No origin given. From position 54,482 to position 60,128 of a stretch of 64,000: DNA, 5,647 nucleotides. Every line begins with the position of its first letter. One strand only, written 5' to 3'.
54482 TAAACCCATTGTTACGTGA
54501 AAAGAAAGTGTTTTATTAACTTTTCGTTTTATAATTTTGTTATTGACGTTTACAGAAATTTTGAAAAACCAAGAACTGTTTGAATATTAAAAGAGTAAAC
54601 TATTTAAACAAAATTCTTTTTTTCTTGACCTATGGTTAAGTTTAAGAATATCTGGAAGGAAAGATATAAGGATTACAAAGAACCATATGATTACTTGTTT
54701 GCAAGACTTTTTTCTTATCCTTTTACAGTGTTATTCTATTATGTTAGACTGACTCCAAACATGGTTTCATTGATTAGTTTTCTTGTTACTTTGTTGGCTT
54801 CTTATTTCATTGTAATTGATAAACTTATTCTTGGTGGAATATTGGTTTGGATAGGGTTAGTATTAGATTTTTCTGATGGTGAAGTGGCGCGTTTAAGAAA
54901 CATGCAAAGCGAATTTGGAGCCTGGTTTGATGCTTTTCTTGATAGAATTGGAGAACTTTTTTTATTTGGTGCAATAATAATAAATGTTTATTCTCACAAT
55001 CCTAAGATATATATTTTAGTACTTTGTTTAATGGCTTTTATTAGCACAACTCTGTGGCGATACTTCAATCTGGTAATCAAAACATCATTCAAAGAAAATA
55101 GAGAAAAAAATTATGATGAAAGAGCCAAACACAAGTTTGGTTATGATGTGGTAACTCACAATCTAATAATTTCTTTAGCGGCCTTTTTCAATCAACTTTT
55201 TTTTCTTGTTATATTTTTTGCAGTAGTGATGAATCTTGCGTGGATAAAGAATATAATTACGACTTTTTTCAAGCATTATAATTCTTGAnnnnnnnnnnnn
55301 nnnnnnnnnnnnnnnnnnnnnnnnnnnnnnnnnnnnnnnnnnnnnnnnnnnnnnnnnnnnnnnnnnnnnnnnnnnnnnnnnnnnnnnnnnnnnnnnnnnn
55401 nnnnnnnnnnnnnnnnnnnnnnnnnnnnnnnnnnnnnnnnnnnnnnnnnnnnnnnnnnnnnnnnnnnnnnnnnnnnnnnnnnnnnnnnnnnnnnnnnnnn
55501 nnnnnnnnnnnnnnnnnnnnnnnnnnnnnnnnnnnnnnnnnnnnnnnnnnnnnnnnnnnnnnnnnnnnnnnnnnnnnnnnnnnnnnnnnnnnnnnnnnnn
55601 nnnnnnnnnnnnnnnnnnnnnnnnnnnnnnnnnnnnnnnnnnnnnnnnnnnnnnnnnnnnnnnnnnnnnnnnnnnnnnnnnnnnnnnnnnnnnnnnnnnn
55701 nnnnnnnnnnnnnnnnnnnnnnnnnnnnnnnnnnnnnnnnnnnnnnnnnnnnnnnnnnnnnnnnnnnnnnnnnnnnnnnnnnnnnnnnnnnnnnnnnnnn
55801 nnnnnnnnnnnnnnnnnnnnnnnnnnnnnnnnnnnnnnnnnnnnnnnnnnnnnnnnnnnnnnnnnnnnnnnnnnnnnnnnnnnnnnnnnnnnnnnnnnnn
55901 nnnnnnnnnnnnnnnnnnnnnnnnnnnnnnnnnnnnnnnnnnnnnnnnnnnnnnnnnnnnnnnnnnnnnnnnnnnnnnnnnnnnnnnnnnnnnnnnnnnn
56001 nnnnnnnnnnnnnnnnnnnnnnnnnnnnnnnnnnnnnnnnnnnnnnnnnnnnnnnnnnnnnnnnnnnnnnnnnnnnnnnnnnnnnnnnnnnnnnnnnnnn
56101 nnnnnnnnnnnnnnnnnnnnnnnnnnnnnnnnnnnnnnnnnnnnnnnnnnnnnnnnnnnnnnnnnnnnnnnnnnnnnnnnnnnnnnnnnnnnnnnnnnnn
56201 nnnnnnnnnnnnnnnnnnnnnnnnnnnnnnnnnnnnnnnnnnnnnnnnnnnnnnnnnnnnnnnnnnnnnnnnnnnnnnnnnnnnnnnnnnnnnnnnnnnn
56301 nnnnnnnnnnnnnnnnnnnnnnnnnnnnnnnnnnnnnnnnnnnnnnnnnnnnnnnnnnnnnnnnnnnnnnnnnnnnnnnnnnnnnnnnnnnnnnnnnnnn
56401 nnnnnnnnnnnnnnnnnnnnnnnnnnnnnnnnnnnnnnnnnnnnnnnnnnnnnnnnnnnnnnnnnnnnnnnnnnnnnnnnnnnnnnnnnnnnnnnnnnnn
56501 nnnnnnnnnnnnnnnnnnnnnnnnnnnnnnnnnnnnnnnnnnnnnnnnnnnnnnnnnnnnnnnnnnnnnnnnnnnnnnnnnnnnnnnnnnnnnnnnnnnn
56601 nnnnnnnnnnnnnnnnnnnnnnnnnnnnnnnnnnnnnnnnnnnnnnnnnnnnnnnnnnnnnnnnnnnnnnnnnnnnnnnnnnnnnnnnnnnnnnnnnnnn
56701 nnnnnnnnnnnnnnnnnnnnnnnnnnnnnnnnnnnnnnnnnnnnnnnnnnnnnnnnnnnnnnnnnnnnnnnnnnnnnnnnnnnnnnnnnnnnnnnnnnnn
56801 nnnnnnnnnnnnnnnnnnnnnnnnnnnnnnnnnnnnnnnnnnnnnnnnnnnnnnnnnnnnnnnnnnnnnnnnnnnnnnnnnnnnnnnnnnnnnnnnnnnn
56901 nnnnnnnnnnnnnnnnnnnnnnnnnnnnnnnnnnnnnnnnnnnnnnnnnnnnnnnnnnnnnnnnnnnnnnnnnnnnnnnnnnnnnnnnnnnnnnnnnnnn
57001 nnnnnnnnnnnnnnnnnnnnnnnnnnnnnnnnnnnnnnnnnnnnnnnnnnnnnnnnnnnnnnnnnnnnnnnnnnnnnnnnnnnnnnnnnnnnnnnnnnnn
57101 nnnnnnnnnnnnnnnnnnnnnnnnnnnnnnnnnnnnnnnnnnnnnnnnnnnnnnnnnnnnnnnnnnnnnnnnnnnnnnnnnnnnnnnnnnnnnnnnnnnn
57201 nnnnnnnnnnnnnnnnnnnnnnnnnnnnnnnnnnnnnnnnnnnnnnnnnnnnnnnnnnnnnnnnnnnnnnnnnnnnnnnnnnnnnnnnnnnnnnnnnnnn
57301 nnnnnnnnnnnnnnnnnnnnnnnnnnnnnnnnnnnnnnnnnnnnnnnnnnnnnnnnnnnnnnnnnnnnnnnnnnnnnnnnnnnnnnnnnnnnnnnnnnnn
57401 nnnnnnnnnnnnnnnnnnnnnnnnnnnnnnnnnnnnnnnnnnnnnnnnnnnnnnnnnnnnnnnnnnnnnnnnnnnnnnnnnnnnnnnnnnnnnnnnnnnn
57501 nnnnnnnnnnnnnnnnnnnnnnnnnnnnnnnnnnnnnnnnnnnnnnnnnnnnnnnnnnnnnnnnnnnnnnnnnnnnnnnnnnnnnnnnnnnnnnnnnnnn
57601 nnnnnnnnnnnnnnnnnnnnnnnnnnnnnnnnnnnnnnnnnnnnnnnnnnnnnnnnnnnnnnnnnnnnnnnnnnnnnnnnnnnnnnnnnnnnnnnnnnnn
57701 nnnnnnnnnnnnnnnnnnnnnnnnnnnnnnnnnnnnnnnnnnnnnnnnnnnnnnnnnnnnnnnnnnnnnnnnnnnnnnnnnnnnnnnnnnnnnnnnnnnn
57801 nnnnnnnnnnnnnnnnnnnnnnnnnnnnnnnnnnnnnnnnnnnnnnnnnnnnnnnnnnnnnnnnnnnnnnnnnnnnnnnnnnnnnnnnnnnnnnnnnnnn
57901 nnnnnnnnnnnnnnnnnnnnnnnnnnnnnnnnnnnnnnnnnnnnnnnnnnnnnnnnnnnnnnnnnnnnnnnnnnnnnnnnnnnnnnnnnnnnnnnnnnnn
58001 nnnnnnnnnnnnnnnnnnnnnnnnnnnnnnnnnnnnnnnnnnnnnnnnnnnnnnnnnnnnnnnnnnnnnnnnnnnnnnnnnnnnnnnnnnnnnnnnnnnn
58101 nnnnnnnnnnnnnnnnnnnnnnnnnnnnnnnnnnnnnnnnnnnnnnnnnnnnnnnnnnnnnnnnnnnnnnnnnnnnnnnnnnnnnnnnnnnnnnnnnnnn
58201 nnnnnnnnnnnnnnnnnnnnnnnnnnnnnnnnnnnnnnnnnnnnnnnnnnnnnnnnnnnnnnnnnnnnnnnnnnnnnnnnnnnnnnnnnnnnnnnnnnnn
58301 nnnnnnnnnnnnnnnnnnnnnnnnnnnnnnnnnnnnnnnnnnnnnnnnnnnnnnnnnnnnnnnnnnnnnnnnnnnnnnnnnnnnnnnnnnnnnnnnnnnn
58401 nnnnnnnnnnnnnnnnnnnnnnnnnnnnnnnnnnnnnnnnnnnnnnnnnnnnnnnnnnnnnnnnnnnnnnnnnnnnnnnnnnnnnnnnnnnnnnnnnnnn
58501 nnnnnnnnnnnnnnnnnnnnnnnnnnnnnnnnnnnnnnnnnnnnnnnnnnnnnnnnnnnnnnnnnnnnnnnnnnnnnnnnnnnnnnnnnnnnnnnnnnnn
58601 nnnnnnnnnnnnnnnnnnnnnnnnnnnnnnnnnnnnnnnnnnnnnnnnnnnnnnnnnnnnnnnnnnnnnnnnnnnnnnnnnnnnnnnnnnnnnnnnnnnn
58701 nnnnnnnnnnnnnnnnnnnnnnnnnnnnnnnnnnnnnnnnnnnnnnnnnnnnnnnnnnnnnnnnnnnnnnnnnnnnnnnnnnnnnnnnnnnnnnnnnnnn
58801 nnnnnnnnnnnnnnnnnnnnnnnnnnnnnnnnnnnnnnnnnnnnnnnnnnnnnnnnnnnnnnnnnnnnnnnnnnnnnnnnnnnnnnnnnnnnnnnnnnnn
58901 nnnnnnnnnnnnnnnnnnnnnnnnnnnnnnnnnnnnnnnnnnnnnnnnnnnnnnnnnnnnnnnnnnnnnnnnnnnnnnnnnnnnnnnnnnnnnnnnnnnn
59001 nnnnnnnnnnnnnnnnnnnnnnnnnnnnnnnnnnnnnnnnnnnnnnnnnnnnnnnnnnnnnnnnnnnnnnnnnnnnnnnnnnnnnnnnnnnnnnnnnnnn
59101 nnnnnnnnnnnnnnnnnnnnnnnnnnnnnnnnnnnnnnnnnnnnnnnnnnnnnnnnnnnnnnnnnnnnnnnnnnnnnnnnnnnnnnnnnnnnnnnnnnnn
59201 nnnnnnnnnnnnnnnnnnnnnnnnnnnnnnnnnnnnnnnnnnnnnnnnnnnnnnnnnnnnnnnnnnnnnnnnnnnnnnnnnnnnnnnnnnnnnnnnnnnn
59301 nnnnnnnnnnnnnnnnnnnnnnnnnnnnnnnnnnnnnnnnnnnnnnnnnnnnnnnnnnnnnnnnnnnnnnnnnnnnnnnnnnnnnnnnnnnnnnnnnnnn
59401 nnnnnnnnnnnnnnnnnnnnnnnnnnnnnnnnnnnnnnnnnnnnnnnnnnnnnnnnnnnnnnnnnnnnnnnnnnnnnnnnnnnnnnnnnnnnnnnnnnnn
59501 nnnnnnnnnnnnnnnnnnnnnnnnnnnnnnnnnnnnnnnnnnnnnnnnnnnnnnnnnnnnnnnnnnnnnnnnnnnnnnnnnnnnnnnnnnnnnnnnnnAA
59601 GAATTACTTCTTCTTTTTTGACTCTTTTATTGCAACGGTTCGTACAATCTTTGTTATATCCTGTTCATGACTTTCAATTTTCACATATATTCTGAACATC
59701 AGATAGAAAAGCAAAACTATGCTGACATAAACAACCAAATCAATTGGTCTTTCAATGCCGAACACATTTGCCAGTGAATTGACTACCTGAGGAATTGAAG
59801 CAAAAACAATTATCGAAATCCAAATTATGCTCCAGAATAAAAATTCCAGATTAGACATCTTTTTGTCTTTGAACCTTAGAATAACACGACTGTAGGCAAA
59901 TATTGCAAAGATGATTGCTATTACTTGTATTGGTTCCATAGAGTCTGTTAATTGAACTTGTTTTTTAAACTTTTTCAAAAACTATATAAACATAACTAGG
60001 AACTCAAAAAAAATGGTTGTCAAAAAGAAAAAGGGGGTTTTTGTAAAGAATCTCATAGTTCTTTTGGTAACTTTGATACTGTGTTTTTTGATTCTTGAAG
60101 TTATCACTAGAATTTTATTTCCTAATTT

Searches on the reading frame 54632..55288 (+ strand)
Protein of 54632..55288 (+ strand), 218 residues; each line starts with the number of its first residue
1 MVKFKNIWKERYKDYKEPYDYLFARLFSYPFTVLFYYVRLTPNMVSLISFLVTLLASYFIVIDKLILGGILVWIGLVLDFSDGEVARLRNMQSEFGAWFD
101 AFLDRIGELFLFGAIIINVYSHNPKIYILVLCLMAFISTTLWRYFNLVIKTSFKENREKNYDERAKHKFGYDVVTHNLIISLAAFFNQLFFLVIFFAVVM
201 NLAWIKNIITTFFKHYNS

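Call 4: search_protein_families(library=pfam, proteins=[window:54632-55288:+], max_evalue=0.01)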
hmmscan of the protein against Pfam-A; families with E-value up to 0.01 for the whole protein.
window:54632-55288:+ (218 aa): 1 family
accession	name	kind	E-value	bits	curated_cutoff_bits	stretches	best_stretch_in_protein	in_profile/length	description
PF01066.26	CDP-OH_P_transf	-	2e-14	54.7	22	1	40-179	2-120/152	CDP-alcohol phosphatidyltransferase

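Call 6: search_protein_families(library=ncbifam, proteins=[window:54632-55288:+], max_evalue=0.01)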
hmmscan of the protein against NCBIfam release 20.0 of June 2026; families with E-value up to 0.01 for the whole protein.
window:54632-55288:+ (218 aa): 8 families
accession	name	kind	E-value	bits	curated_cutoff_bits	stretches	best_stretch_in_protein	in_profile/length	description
NF040950.1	archin_ph_syn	equivalog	7.1e-19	68.4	180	1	32-138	16-124/191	archaetidylinositol phosphate synthase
NF045883.1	PIPSynth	equivalog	8.3e-17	61.5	170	1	29-144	12-129/197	phosphatidylinositol phosphate synthase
NF041135.1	IPPtranDIPPsyn_Thcocales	equivalog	1.7e-14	53.7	580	1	39-204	249-409/419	bifunctional L-myo-inositol-1-phosphate cytidylyltransferase/CDP-L-myo-inositol myo-inositolphosphotransferase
NF052561.1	PIPSynBT1523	equivalog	4.1e-10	39.7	350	1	30-138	15-132/232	hypothetical protein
TIGR00473.1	pssA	equivalog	2.8e-06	27.5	107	1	50-138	5-93/153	CDP-diacylglycerol--serine O-phosphatidyltransferase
NF053678.1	ClpnSynClsA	equivalog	0.00015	22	240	1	41-112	5-74/180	cardiolipin synthase ClsA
TIGR00560.1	pgsA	equivalog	0.00049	20.7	109.1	1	45-202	13-166/183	CDP-diacylglycerol--glycerol-3-phosphate 3-phosphatidyltransferase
NF038087.1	arch_ser_synth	exception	0.0024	17.5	240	1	41-151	6-120/216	archaetidylserine synthase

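Call 41: find_homologous_proteins(query=window:54632-55288:+, max_evalue=0.00001)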
Query window:54632-55288:+ (218 aa): 10 proteins with E <= 0.00001 among 302 candidates.
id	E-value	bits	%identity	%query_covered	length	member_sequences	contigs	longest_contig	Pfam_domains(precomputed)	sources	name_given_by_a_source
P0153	4.4e-138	476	100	100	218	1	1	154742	PF01066.27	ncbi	ncbi:MAG: CDP-alcohol phosphatidyltransferase family protein [archaeon]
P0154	6.8e-85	302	61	99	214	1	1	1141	PF01066.27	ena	-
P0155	1.3e-60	223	57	79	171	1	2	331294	PF01066.27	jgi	-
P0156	6.5e-47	178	42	99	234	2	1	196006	PF01066.27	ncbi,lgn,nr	ncbi:MAG: CDP-alcohol phosphatidyltransferase family protein [Candidatus Woesearchaeota archaeon]|nr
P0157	1.0e-46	178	45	93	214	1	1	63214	PF01066.27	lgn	-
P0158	3.3e-45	173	42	94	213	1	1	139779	PF01066.27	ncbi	ncbi:MAG: CDP-alcohol phosphatidyltransferase family protein [Candidatus Woesearchaeota archaeon]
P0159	2.6e-39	154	39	96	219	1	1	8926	PF01066.27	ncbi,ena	-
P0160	4.8e-20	91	38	68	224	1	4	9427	PF01066.27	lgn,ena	-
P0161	1.7e-6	46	28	51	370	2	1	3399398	PF01066.27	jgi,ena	-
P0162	9.0e-6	44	30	50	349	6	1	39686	PF01066.27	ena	-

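Call 42: find_encoding_contigs(protein=P0156, flank=8000, max_places=2)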
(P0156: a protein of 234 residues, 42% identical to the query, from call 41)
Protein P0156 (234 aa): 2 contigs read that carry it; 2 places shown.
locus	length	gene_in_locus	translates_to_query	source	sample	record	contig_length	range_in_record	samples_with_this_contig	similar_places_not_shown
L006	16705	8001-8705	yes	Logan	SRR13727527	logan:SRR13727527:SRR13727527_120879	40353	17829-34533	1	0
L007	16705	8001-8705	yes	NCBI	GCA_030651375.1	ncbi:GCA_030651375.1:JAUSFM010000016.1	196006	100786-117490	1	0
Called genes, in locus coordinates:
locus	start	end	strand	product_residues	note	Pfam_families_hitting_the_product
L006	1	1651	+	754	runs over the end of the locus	PF03102:NeuB, PF08666:SAF, PF02350:Epimerase_2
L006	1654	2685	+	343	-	PF01041:DegT_DnrJ_EryC1 (faint)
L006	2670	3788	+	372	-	PF13480:Acetyltransf_6, PF02388:FemAB (weak)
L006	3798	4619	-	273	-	PF00106:adh_short, PF01370:Epimerase (weak), PF13561:adh_short_C2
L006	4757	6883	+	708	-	PF02348:CTP_transf_3, PF00202:Aminotran_3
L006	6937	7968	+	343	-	PF00535:Glycos_transf_2, PF13641:Glyco_tranf_2_3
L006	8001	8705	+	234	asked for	PF01066:CDP-OH_P_transf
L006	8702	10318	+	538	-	PF01663:Phosphodiest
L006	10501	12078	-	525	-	PF01943:Polysacc_synt, PF13440:Polysacc_synt_3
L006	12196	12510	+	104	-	-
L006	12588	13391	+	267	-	PF01507:PAPS_reduct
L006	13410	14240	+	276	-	PF01925:TauE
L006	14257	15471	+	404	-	PF00009:GTP_EFTU, PF01926:MMR_HSR1 (faint), PF03144:GTP_EFTU_D2 (weak), PF22594:GTP-eEF1A_C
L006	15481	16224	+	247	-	PF01663:Phosphodiest (weak)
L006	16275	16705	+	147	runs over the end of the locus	-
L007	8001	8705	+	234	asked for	PF01066:CDP-OH_P_transf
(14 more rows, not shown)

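Call 43: find_encoding_contigs(protein=P0157, flank=8000, max_places=2)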
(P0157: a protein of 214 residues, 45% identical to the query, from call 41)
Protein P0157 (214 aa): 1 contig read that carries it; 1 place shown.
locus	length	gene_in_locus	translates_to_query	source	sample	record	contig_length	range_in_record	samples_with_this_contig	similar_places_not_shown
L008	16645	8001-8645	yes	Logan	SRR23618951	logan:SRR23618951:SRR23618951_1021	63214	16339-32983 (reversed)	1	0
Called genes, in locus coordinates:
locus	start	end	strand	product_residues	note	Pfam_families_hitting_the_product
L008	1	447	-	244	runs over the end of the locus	PF02348:CTP_transf_3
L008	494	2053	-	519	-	PF01943:Polysacc_synt, PF01554:MatE, PF13440:Polysacc_synt_3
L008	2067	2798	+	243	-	-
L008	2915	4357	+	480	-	PF02310:B12-binding, PF04055:Radical_SAM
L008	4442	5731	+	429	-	PF01467:CTP_transf_like, PF13714:PEP_mutase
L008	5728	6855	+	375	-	PF02776:TPP_enzyme_N, PF02775:TPP_enzyme_C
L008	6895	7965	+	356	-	PF00465:Fe-ADH, PF13685:Fe-ADH_2, PF25137:ADH_Fe_C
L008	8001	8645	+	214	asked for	PF01066:CDP-OH_P_transf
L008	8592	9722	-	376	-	PF13439:Glyco_transf_4, PF13477:Glyco_trans_4_2, PF13579:Glyco_trans_4_4 (weak), PF20706:GT4-conflict (weak), PF00534:Glycos_transf_1, PF13692:Glyco_trans_1_4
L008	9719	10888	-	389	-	PF13439:Glyco_transf_4 (faint), PF00534:Glycos_transf_1, PF13692:Glyco_trans_1_4, PF13524:Glyco_trans_1_2 (weak)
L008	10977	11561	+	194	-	PF01209:Ubie_methyltran, PF13489:Methyltransf_23, PF13847:Methyltransf_31, PF08241:Methyltransf_11, PF08242:Methyltransf_12, PF13649:Methyltransf_25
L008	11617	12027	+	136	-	-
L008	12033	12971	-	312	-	PF03706:LPG_synthase_TM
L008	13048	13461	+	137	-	-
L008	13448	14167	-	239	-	PF05148:Methyltransf_8, PF01209:Ubie_methyltran, PF02353:CMAS, PF13489:Methyltransf_23, PF13847:Methyltransf_31, PF08241:Methyltransf_11, PF08242:Methyltransf_12, PF13649:Methyltransf_25, +3 more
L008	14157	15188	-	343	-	PF01073:3Beta_HSD, PF01370:Epimerase, PF02719:Polysacc_synt_2, PF04321:RmlD_sub_bind, PF16363:GDP_Man_Dehyd, PF07993:NAD_binding_4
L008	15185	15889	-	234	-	PF00483:NTP_transferase, PF12804:NTP_transf_3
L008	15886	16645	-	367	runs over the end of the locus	PF01041:DegT_DnrJ_EryC1, PF01053:Cys_Met_Meta_PP (weak)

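Call 44: find_encoding_contigs(protein=P0158, flank=8000, max_places=2)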
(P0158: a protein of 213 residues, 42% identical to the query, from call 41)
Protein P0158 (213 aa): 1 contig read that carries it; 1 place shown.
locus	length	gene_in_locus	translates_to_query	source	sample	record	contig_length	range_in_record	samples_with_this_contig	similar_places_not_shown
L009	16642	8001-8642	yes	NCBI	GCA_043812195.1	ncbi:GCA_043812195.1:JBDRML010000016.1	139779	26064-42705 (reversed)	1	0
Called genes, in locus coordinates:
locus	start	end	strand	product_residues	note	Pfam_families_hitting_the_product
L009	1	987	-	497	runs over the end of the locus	PF01943:Polysacc_synt, PF13440:Polysacc_synt_3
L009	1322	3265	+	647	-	PF13489:Methyltransf_23, PF13649:Methyltransf_25, PF13847:Methyltransf_31, PF08241:Methyltransf_11, PF08242:Methyltransf_12, PF04464:Glyphos_transf (weak)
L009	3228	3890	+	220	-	PF01066:CDP-OH_P_transf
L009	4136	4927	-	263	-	PF00528:BPD_transp_1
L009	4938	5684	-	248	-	PF02463:SMC_N (weak), PF13555:AAA_29 (weak), PF00005:ABC_tran, PF13304:AAA_21 (faint)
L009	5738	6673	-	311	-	PF12974:Phosphonate-bd, PF09084:NMT1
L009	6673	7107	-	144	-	PF01467:CTP_transf_like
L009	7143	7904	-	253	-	-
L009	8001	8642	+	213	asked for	PF01066:CDP-OH_P_transf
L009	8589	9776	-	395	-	PF13439:Glyco_transf_4, PF13477:Glyco_trans_4_2, PF13579:Glyco_trans_4_4 (weak), PF20706:GT4-conflict (weak), PF00534:Glycos_transf_1, PF13692:Glyco_trans_1_4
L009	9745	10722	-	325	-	PF01370:Epimerase, PF04321:RmlD_sub_bind (weak), PF16363:GDP_Man_Dehyd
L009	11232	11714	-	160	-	-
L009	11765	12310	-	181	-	-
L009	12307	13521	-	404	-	PF13439:Glyco_transf_4, PF00534:Glycos_transf_1, PF13692:Glyco_trans_1_4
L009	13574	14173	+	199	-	PF01209:Ubie_methyltran (weak), PF13489:Methyltransf_23 (weak), PF13847:Methyltransf_31, PF13649:Methyltransf_25, PF08241:Methyltransf_11, PF08242:Methyltransf_12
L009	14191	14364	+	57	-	-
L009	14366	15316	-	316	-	PF03706:LPG_synthase_TM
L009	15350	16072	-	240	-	PF05148:Methyltransf_8 (weak), PF13489:Methyltransf_23, PF01209:Ubie_methyltran, PF02353:CMAS (weak), PF13847:Methyltransf_31, PF08241:Methyltransf_11, PF08242:Methyltransf_12, PF13649:Methyltransf_25, +2 more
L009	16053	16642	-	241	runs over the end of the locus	PF00535:Glycos_transf_2, PF10111:Glyco_tranf_2_2 (weak)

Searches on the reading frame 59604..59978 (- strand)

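Call 38: search_protein_families(library=pfam, proteins=[window:59604-59978:-], max_evalue=0.0001)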
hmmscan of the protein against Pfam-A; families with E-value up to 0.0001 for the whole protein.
window:59604-59978:- (124 aa): 1 family
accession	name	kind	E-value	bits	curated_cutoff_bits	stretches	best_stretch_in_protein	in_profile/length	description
PF10066.14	DUF2304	-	3.2e-27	95.3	25.5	1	17-120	2-105/106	Uncharacterized conserved protein (DUF2304)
